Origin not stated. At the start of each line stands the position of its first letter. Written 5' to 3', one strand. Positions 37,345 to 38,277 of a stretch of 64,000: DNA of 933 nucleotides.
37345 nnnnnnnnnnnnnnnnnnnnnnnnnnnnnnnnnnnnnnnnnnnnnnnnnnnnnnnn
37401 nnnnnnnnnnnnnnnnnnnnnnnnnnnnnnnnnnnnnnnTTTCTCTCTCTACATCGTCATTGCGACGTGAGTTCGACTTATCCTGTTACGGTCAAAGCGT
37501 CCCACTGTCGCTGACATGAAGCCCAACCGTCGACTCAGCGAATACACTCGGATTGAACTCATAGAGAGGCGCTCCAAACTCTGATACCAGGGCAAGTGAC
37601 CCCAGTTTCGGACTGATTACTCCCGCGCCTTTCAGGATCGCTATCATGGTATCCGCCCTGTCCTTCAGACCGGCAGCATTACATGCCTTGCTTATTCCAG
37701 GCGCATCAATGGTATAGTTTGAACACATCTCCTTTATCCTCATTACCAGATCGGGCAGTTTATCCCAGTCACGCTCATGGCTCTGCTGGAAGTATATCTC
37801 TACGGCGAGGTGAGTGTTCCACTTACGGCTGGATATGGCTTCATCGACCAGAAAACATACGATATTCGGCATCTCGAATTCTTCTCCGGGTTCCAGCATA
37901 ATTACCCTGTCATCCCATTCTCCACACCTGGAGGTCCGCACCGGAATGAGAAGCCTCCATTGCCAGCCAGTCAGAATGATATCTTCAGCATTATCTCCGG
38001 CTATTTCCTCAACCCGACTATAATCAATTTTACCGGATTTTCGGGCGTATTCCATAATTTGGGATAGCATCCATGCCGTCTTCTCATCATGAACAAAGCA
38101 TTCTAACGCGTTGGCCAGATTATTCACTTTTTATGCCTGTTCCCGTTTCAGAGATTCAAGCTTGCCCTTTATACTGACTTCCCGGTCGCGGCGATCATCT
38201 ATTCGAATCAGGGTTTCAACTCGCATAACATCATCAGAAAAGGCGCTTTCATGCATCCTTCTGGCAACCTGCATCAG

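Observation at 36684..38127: Tandem, strongly diverged paralogous proteins of unknown family with a tiny acidic ORF between them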

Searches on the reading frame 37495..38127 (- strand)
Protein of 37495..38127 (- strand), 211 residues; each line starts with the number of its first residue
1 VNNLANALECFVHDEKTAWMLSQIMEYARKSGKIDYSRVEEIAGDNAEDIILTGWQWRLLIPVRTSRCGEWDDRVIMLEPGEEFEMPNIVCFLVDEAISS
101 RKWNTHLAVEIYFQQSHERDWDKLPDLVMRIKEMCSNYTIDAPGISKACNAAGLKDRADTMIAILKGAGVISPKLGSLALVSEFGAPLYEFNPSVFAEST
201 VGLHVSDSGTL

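Call 4: search_protein_families(library=pfam, proteins=[window:37495-38127:-], max_evalue=1)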
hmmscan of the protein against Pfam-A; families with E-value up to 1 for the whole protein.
window:37495-38127:- (211 aa): 0 families

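Call 5: search_protein_families(library=ncbifam, proteins=[window:37495-38127:-], max_evalue=1)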
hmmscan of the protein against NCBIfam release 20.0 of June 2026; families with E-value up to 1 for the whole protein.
window:37495-38127:- (211 aa): 0 families

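Call 7: find_homologous_proteins(query=window:37495-38127:-)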
Query window:37495-38127:- (211 aa): 92 proteins with E <= 0.001 among 147 candidates.
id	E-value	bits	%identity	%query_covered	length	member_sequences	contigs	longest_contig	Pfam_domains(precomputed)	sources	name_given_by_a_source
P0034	2.4e-139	480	100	100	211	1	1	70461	PF27374.1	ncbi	ncbi:MAG: hypothetical protein R6U89_04610 [Dehalococcoidia bacterium]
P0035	4.9e-108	378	83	94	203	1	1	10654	PF27374.1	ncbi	-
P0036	1.7e-63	232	51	96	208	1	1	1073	PF27374.1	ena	-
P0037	1.1e-62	229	51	94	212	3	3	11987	PF27374.1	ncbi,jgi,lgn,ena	-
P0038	3.7e-62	228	48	99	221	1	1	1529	PF27374.1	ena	-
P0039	7.5e-61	223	52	94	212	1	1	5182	PF27374.1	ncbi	-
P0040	3.5e-59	218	50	94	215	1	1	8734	PF27374.1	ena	-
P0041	3.7e-59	218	50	94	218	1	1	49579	PF27374.1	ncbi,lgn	ncbi:MAG: hypothetical protein R6U37_01940 [Dehalococcoidia bacterium]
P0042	9.8e-57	210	51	94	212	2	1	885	PF27374.1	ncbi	-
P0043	5.4e-56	207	51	94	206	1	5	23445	PF27374.1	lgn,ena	-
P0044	5.8e-56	207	49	95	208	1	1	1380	PF27374.1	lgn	-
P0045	7.8e-56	207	50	94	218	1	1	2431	PF27374.1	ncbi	-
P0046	1.7e-55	206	47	96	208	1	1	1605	PF27374.1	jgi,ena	-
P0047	4.7e-54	201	47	93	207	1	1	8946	PF27374.1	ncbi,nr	ncbi:MAG: hypothetical protein SVM79_01885 [Chloroflexota bacterium]|nr:hypothetical protein [Chloro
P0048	1.1e-53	200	47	96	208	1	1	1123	PF27374.1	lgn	-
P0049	1.6e-53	199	49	94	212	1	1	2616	PF27374.1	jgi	jgi:hypothetical protein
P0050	2.2e-53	199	51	91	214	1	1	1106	PF27374.1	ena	-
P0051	6.3e-53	197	50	93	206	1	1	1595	PF27374.1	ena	-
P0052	2.8e-52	195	54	81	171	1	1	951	PF27374.1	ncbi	-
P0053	4.2e-52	195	49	95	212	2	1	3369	PF27374.1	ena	-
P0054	4.4e-51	191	51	84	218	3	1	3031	PF27374.1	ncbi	-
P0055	1.1e-50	190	46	94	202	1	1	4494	PF27374.1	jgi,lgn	-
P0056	2.9e-50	189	47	96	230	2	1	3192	PF27374.1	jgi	-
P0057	3.0e-50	189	44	94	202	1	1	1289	PF27374.1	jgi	-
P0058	3.6e-50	188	43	94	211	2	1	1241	PF27374.1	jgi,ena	-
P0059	5.5e-50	188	45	94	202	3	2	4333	PF27374.1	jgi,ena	-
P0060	6.7e-50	188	44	94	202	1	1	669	PF27374.1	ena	-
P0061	1.5e-49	186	44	94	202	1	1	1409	PF27374.1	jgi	-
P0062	7.6e-49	184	45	94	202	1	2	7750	PF27374.1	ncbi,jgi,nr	ncbi:MAG: hypothetical protein JRD71_00675 [Deltaproteobacteria bacterium]|nr:hypothetical protein [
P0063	4.2e-48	182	46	93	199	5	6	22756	PF27374.1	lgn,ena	-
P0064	1.4e-44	170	42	94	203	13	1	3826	PF27374.1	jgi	-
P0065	2.7e-44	169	43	94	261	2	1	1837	PF27374.1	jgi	jgi:hypothetical protein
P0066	3.6e-44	169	42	94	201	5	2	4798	PF27374.1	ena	-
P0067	5.1e-44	168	42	94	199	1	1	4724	PF27374.1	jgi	jgi:hypothetical protein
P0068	5.4e-44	168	42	96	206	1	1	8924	PF27374.1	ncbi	-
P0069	1.3e-43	167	43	94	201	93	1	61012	PF27374.1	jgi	-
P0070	1.7e-43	167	40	94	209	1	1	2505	PF27374.1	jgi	jgi:hypothetical protein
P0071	1.8e-43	167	43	94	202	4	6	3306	PF27374.1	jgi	jgi:hypothetical protein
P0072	1.8e-43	167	42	96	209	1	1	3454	PF27374.1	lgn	-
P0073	4.7e-43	165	41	94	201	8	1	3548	PF27374.1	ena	-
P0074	5.4e-43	165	45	84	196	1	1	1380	PF27374.1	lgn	-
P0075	5.6e-43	165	43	94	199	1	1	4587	PF27374.1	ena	-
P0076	6.1e-43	165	41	94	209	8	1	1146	PF27374.1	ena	-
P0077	8.6e-43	164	42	94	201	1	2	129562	PF27374.1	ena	-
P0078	9.6e-43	164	41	94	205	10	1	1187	PF27374.1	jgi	jgi:hypothetical protein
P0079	1.1e-42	164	41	94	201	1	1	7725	PF27374.1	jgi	jgi:hypothetical protein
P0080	1.3e-42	164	41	94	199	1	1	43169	PF27374.1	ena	-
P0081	4.3e-42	162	41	94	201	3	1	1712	PF27374.1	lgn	-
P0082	5.1e-42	162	43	93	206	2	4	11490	PF27374.1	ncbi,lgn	ncbi:MAG: hypothetical protein ACLFVK_05330 [Dehalococcoidia bacterium]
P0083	6.0e-42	162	42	93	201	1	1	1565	PF27374.1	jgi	jgi:hypothetical protein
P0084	6.6e-42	161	40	94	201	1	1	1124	PF27374.1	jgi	jgi:hypothetical protein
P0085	6.8e-42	161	40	94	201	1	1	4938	PF27374.1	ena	-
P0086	7.4e-42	161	41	94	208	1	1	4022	PF27374.1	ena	-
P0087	8.2e-42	161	40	94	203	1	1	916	PF27374.1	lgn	-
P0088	8.5e-42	161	41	94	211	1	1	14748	PF27374.1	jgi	jgi:hypothetical protein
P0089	9.5e-42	161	39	94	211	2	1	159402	PF27374.1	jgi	jgi:hypothetical protein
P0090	1.1e-41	161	43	84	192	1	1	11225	PF27374.1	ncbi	-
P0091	1.4e-41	160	43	85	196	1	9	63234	PF27374.1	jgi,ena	-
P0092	1.9e-41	160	44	84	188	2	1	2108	PF27374.1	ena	-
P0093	1.9e-41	160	41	94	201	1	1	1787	PF27374.1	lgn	-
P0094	3.0e-41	159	41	93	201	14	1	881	PF27374.1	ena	-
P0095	3.5e-41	159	40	94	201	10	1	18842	PF27374.1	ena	-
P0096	4.2e-41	159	41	94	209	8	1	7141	PF27374.1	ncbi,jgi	ncbi:MAG: hypothetical protein PVF42_04320 [Desulfobacterales bacterium]|jgi:hypothetical protein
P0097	4.9e-41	159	40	97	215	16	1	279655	PF27374.1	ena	-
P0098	5.7e-41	158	42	84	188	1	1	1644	PF27374.1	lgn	-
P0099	7.8e-41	158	40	94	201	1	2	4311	PF27374.1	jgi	-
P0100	1.0e-40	158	41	93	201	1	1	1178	PF27374.1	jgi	jgi:hypothetical protein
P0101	1.5e-40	157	40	94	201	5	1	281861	PF27374.1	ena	-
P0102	1.5e-40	157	39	94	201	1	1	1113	PF27374.1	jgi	jgi:hypothetical protein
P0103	1.6e-40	157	40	94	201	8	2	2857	PF27374.1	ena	-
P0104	2.3e-40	156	41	94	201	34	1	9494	PF27374.1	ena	-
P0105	2.4e-40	156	43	84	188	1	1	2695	PF27374.1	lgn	-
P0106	2.5e-40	156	41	93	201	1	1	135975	PF27374.1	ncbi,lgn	-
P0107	4.3e-40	156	40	94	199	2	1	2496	PF27374.1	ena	-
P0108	6.5e-40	155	42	84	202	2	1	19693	PF27374.1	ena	-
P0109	7.2e-40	155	38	99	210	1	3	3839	PF27374.1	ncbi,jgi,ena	-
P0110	7.9e-40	155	40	94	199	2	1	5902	PF27374.1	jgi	jgi:hypothetical protein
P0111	1.1e-39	154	42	84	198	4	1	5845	PF27374.1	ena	-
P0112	1.7e-39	154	40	94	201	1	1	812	PF27374.1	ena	-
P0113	1.8e-39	153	39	92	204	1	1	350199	PF27374.1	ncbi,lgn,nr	ncbi:MAG: hypothetical protein SWH61_01295 [Thermodesulfobacteriota bacterium]|nr:hypothetical prote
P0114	2.2e-39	153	42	84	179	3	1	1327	PF27374.1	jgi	jgi:hypothetical protein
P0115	2.7e-39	153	42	90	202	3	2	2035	PF27374.1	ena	-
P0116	3.3e-39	153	41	94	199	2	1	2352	PF27374.1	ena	-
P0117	6.5e-39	152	37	97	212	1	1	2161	PF27374.1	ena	-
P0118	9.8e-39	151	40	94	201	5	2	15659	PF27374.1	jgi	jgi:hypothetical protein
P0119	1.5e-38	150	40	93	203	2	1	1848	PF27374.1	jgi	jgi:hypothetical protein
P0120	1.7e-38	150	40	93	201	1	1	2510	PF27374.1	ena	-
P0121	2.9e-38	150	46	72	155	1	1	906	PF27374.1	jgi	jgi:hypothetical protein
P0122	1.4e-37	147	41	98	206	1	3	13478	PF27374.1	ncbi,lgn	-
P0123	3.9e-37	146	40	87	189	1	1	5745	PF27374.1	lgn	-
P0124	4.8e-37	146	39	88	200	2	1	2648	PF27374.1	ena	-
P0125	2.2e-35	140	37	91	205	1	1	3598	PF27374.1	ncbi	-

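Call 9: find_encoding_contigs(protein=P0113, flank=6000, max_places=2)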
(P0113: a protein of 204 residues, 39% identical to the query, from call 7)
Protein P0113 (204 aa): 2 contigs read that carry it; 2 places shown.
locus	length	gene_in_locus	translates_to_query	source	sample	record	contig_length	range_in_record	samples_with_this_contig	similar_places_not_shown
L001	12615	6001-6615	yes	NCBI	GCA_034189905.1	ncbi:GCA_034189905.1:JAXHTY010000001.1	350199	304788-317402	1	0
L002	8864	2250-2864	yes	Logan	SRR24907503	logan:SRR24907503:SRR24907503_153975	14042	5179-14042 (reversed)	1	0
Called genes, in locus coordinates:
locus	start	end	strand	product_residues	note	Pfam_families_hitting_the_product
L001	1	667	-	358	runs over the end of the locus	PF01636:APH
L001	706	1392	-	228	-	PF00440:TetR_N, PF17932:TetR_C_24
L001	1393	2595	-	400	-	PF02771:Acyl-CoA_dh_N, PF02770:Acyl-CoA_dh_M, PF00441:Acyl-CoA_dh_1, PF08028:Acyl-CoA_dh_2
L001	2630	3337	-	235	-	PF00300:His_Phos_1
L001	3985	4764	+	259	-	PF01012:ETF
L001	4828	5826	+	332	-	PF01012:ETF, PF00766:ETF_alpha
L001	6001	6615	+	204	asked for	PF27374:AF_2141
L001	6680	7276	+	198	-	PF27374:AF_2141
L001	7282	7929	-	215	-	PF01467:CTP_transf_like (weak)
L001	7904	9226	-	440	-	PF01676:Metalloenzyme, PF10143:PhosphMutase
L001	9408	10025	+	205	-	PF02811:PHP, PF13263:PHP_C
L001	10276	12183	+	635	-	PF00989:PAS, PF08448:PAS_4, PF13188:PAS_8, PF13426:PAS_9, PF02518:HATPase_c, PF14501:HATPase_c_5 (weak)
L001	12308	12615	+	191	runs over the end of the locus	PF09997:DUF2238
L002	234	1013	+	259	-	PF01012:ETF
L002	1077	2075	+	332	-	PF01012:ETF, PF00766:ETF_alpha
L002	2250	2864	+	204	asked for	PF27374:AF_2141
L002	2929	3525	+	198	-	PF27374:AF_2141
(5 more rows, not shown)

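Call 17: find_encoding_contigs(protein=P0101, flank=6000, max_places=1)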
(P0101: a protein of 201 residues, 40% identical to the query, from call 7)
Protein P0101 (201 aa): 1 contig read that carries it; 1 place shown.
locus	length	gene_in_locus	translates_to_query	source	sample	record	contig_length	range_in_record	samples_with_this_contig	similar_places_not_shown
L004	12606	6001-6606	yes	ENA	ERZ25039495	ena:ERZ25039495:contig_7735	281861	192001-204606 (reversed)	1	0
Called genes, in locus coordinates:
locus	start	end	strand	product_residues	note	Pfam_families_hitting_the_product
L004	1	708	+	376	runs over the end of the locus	PF00923:TAL_FSA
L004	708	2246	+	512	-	PF02737:3HCDH_N (faint), PF03446:NAD_binding_2, PF00393:6PGD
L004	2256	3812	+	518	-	PF00479:G6PD_N, PF02781:G6PD_C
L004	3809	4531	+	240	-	PF01182:Glucosamine_iso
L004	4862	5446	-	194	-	PF03352:Adenine_glyco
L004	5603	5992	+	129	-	-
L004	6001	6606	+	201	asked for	PF27374:AF_2141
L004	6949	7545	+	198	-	PF27374:AF_2141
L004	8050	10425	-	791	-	PF13757:VIT_2, PF08487:VIT, PF00092:VWA, PF13519:VWA_2, PF13768:VWA_3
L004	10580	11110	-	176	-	-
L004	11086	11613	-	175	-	PF13490:zf-HC2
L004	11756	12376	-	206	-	PF04542:Sigma70_r2, PF08281:Sigma70_r4_2, PF04545:Sigma70_r4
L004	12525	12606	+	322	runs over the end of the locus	PF00561:Abhydrolase_1, PF12146:Hydrolase_4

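Call 18: find_encoding_contigs(protein=P0097, flank=6000, max_places=1)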
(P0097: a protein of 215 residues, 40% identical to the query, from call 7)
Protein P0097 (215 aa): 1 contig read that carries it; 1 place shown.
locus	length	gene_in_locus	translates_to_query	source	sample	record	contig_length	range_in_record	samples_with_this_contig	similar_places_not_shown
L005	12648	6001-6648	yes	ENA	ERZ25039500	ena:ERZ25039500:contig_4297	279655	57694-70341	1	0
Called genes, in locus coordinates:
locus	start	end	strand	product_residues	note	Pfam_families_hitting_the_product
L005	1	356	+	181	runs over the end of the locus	PF11136:DUF2889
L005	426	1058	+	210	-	PF00300:His_Phos_1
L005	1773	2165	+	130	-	PF00072:Response_reg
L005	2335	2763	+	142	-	PF00583:Acetyltransf_1, PF13673:Acetyltransf_10, PF13508:Acetyltransf_7, PF08445:FR47 (weak)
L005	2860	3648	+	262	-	PF00378:ECH_1, PF16113:ECH_2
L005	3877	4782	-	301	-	PF01557:FAA_hydrolase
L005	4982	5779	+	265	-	PF09335:VTT_dom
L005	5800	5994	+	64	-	-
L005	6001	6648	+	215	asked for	PF27374:AF_2141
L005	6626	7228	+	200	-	PF27374:AF_2141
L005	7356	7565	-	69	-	-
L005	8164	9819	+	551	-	PF00501:AMP-binding, PF13193:AMP-binding_C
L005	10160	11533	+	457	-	PF01425:Amidase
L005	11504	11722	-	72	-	-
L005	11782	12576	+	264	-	-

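Call 19: find_encoding_contigs(protein=P0089, flank=6000, max_places=1)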
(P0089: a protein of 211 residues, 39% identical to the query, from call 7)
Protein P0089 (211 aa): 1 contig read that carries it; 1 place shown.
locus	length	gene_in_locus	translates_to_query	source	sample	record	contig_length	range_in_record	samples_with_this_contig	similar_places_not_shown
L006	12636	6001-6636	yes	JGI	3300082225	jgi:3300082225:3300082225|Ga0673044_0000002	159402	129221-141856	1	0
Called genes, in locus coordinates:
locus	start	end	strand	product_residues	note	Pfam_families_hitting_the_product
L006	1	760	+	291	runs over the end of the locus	PF01678:DAP_epimerase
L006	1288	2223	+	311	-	PF01734:Patatin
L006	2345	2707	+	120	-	-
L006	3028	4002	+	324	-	PF01547:SBP_bac_1, PF13531:SBP_bac_11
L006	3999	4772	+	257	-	PF00528:BPD_transp_1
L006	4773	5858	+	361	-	PF00005:ABC_tran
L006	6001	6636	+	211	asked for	PF27374:AF_2141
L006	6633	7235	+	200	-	PF27374:AF_2141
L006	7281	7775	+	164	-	PF04073:tRNA_edit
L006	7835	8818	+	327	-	PF00069:Pkinase (weak), PF07714:PK_Tyr_Ser-Thr (weak)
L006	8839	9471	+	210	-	PF00258:Flavodoxin_1 (weak), PF03358:FMN_red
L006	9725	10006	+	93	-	-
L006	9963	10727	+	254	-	PF01904:DUF72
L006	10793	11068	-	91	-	PF02566:OsmC (weak)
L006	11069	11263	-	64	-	-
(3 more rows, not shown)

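Call 32: find_related_loci(query=A3, collection=genome_contigs, flank=6000)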
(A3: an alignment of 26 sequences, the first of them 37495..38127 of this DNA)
Query A3 (211 aa) in genome_contigs; peptide patterns used: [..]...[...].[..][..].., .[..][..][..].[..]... (x = any residue, [..] = any of these).
115 stretches matched a pattern; 90 encode a relative of the query (tblastn E <= 1e-3); the best 80 are kept; 80 distinct loci.
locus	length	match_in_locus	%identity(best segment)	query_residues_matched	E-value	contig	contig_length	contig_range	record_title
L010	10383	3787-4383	51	1-199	5e-69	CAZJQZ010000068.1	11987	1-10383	MAG TPA_asm: uncultured Dehalococcoidia bacterium isolate binchicken_co334_59 genome assembly, contig: NODE_9750_length_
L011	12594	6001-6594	50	1-198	2e-65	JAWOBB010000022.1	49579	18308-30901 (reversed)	MAG: Dehalococcoidia bacterium isolate BLK2-2.bin.24 k191_383965, whole genome shotgun sequence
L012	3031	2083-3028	51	1-197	5e-56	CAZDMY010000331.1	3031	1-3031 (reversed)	MAG TPA_asm: uncultured Dehalococcoidia bacterium isolate SRP332253_co2_55 genome assembly, contig: NODE_38707_length_30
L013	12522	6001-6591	46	1-197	2e-55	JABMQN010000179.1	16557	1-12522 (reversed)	MAG: Chloroflexota bacterium isolate bin.164 k141_4849707, whole genome shotgun sequence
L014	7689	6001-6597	44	1-199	2e-53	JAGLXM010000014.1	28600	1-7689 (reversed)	MAG: Candidatus Bipolaricaulota bacterium isolate RS_12_53 ZL285.bin.53.fa_14, whole genome shotgun sequence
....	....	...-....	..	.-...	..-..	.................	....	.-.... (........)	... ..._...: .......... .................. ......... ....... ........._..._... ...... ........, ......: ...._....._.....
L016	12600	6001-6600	42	1-199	9e-53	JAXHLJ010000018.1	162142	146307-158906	MAG: Desulfotignum sp. isolate Salar_de_Ascotan_soil_MAG_ASO14 contig_6507_polypolish, whole genome shotgun sequence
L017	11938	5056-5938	43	1-198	2e-52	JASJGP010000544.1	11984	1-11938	MAG: Desulfobacterales bacterium isolate ChS5.bin.48 ChesSed_k141_372185, whole genome shotgun sequence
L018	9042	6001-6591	42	1-197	1e-51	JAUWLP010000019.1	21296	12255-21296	MAG: Desulfobacteraceae bacterium isolate CSMAG_2375 CSMAG_2375_k141_39287_length_21296_cov_18.9010, whole genome shotgu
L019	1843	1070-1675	42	1-200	4e-52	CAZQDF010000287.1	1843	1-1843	MAG TPA_asm: uncultured Dehalococcoidales bacterium isolate binchicken_co89_80 genome assembly, contig: NODE_152018_leng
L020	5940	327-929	39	1-201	6e-51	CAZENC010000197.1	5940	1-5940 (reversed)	MAG TPA_asm: uncultured Desulfobacteraceae bacterium isolate binchicken_co129_8 genome assembly, contig: NODE_46551_leng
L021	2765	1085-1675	39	2-197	6e-51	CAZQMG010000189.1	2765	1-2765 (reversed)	MAG TPA_asm: uncultured Clostridia bacterium isolate binchicken_co262_90 genome assembly, contig: NODE_47039_length_2765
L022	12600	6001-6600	42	1-200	8e-51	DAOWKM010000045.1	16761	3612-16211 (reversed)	MAG TPA_asm: Dehalococcoidia bacterium isolate CSMAG_2095 CSMAG_2095_k141_18272_length_16761_cov_33.1458, whole genome s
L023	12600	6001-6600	41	1-199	5e-50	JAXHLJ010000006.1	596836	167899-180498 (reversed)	MAG: Desulfotignum sp. isolate Salar_de_Ascotan_soil_MAG_ASO14 contig_3603_polypolish, whole genome shotgun sequence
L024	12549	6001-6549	45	14-197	2e-49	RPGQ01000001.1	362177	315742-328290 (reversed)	MAG: Desulfobacteraceae bacterium Eth-SRB2 Scaffold0_pilon, whole genome shotgun sequence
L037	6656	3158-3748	38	1-197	2e-47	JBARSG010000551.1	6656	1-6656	MAG: Desulfobacterales bacterium isolate MFD12959_ilm_asm_bin44 k127_527443, whole genome shotgun sequence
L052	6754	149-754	42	1-202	1e-43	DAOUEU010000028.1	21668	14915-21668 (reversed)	MAG TPA_asm: Dehalococcoidia bacterium isolate N7_337 k137_1156160, whole genome shotgun sequence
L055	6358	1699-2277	38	3-195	4e-43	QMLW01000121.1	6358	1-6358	MAG: Deltaproteobacteria bacterium isolate B25_G16 B25_Guay16_scaffold_12216, whole genome shotgun sequence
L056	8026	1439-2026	37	1-196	3e-43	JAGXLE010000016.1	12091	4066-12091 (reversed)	MAG: Desulfobacterales bacterium isolate GSL_GSL3510_8 NODE_775_length_12091_cov_5.14268, whole genome shotgun sequence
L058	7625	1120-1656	41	1-179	1e-42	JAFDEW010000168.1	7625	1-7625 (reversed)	MAG: Deltaproteobacteria bacterium isolate Meg19_46_Bin_253 Meg19_46_Bin_253_scaffold_33731, whole genome shotgun sequen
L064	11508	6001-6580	42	2-202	1e-38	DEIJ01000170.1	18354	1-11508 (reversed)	MAG TPA_asm: Dehalococcoidia bacterium UBA2777 UBA2777_contig_4047, whole genome shotgun sequence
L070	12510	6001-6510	37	21-198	3e-26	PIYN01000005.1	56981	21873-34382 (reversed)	MAG: Candidatus Bathyarchaeota archaeon isolate M10_bin139 bin139_scaffold81, whole genome shotgun sequence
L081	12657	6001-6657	25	11-210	3e-14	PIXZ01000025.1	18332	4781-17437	MAG: Candidatus Bathyarchaeota archaeon isolate M8_bin1642 bin1642_scaffold2390, whole genome shotgun sequence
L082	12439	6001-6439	37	1-196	4e-12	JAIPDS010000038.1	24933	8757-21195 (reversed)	MAG: Desulfobacteraceae bacterium isolate Tobar15.5-16.5m-G13 Tobar15-5-16-5m-C1230, whole genome shotgun sequence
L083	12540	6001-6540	26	14-196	1e-11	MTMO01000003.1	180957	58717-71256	MAG: Archaeoglobus sp. JdFR-27 JGI24020J35080_1000028, whole genome shotgun sequence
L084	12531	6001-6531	27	13-192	2e-11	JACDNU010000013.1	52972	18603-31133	MAG: Archaeoglobus sp. isolate GB_MAG3_049 c_000000000485, whole genome shotgun sequence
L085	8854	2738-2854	64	158-196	7e-11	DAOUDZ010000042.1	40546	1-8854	MAG TPA_asm: Dehalococcoidales bacterium isolate N2_89 k133_1571369, whole genome shotgun sequence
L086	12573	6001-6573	27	3-196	2e-10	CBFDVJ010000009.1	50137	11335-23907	MAG TPA_asm: uncultured Archaeoglobales archaeon isolate SRR6823440_metabat2_82 genome assembly, contig: ERZ650341.197,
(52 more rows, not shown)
